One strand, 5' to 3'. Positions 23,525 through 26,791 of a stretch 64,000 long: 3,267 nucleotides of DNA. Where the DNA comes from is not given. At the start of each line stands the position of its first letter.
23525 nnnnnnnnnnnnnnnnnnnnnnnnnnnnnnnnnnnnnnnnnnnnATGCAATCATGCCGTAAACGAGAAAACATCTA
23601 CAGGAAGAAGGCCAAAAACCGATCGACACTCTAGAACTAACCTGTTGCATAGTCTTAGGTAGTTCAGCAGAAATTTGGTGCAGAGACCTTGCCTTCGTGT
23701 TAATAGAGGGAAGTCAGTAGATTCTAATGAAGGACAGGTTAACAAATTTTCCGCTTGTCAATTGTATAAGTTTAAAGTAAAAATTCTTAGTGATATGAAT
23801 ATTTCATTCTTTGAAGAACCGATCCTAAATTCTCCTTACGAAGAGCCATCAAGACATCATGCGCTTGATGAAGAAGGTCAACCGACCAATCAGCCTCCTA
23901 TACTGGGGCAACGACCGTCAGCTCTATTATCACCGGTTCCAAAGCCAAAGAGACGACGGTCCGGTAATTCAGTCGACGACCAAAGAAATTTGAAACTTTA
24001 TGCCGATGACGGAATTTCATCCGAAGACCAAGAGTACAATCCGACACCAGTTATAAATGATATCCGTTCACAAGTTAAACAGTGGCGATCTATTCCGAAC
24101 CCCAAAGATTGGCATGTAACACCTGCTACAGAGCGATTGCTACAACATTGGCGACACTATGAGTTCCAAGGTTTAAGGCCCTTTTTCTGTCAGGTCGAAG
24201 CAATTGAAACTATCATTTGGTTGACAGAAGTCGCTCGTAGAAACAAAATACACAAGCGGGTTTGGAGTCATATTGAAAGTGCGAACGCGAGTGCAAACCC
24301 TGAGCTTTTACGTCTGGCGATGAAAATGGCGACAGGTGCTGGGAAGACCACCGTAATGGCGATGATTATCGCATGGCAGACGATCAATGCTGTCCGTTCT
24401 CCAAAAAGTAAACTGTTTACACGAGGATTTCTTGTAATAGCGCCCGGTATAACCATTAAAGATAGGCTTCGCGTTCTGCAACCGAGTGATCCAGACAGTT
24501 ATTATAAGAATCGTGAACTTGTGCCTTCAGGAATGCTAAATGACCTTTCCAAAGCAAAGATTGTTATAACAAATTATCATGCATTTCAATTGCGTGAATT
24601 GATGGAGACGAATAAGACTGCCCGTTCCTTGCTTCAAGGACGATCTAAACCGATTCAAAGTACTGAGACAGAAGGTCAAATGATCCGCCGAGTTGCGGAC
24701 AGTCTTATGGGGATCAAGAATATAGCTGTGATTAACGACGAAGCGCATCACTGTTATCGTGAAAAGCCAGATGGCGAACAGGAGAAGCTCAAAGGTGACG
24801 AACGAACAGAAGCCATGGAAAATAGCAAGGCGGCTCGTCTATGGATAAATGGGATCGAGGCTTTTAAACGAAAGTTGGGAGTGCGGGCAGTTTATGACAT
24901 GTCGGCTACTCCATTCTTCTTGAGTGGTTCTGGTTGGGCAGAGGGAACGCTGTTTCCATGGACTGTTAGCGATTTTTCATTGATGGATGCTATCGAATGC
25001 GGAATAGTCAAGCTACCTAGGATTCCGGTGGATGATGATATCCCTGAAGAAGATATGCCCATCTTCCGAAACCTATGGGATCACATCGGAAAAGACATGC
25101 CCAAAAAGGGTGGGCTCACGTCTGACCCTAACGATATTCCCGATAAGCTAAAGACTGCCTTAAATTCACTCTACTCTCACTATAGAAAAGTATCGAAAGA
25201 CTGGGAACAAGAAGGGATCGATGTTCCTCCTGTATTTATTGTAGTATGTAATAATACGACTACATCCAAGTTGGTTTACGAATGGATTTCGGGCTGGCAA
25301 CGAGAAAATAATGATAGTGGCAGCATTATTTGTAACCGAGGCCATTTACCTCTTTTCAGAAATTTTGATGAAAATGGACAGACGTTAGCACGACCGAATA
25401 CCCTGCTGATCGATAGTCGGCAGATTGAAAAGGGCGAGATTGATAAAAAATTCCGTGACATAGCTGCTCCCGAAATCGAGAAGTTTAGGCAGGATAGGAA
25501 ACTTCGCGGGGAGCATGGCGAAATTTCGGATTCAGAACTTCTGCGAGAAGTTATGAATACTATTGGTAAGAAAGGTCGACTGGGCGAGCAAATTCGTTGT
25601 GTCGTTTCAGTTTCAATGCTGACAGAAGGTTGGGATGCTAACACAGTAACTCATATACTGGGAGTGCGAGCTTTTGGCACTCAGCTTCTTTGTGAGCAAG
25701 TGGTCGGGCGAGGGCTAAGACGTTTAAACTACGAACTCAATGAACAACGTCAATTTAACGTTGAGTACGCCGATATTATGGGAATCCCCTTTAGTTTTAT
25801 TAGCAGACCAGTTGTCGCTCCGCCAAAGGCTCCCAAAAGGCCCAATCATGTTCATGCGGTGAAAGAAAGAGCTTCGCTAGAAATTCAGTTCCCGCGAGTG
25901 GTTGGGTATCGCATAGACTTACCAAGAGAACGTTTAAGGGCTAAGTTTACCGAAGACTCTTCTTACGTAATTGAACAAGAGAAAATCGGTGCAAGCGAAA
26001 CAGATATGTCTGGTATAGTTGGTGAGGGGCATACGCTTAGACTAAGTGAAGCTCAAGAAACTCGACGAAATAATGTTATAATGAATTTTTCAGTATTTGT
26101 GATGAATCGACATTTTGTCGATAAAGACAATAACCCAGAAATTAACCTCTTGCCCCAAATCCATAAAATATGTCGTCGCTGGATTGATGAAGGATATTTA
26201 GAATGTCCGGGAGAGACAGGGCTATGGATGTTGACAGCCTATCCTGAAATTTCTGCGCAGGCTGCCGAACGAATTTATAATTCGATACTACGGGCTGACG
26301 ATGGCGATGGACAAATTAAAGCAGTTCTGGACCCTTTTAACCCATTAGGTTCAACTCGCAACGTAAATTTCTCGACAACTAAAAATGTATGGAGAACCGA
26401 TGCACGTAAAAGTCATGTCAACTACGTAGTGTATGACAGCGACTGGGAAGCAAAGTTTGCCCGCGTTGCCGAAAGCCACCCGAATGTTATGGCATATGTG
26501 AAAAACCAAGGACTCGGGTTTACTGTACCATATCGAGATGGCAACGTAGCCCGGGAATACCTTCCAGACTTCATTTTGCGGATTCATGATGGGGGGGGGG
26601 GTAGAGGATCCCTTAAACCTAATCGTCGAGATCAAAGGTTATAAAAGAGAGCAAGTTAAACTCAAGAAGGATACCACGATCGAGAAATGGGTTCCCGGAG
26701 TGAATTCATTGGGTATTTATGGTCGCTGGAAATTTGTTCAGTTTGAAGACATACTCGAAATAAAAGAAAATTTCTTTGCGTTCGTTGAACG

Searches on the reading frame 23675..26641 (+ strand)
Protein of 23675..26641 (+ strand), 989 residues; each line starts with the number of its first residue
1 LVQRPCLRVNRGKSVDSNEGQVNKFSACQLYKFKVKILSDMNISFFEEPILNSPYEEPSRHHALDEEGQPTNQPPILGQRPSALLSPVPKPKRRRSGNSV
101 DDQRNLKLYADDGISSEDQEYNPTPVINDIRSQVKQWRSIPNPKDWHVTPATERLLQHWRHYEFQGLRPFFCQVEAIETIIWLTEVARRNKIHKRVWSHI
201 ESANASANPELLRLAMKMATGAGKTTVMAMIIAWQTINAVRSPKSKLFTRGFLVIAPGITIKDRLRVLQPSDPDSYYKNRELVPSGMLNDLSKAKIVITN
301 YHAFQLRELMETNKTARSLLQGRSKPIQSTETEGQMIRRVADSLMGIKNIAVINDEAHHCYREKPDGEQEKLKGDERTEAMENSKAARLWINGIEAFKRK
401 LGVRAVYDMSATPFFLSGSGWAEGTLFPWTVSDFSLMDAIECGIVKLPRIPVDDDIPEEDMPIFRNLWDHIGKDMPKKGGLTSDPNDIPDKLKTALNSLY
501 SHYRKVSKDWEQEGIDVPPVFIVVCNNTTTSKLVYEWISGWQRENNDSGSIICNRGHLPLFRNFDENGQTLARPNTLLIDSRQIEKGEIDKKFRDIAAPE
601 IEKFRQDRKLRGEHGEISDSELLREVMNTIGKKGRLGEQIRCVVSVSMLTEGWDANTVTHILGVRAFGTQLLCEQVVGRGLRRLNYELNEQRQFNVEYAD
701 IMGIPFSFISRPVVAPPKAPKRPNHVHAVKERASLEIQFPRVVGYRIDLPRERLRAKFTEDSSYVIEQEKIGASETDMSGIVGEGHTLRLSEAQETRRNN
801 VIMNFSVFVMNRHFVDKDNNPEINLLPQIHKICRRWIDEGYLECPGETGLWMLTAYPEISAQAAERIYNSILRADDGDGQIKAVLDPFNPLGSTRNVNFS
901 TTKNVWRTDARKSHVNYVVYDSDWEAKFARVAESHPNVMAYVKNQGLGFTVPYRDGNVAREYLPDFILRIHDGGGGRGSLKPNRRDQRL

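Call 18: search_protein_families(library=pfam, proteins=[window:23675-26641:+], max_evalue=0.001)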
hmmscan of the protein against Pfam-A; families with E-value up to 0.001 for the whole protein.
window:23675-26641:+ (989 aa): 1 family
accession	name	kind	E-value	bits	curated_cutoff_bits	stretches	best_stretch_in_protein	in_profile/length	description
PF04851.21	ResIII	-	1.4e-09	38.5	22.5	1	173-368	8-141/164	Type III restriction enzyme, res subunit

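Call 56: search_protein_families(library=padloc, proteins=[window:23675-26641:+], max_evalue=0.001)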
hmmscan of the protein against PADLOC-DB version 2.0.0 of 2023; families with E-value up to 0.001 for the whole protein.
window:23675-26641:+ (989 aa): 2 families
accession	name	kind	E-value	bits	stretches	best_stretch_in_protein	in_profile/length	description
PDLC03647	REase_III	-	1.7e-07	27.8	0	636-693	503-559/989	Type III restriction enzyme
PDLC03648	REase_III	-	5.4e-07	26.1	1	640-686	311-356/871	Type III restriction enzyme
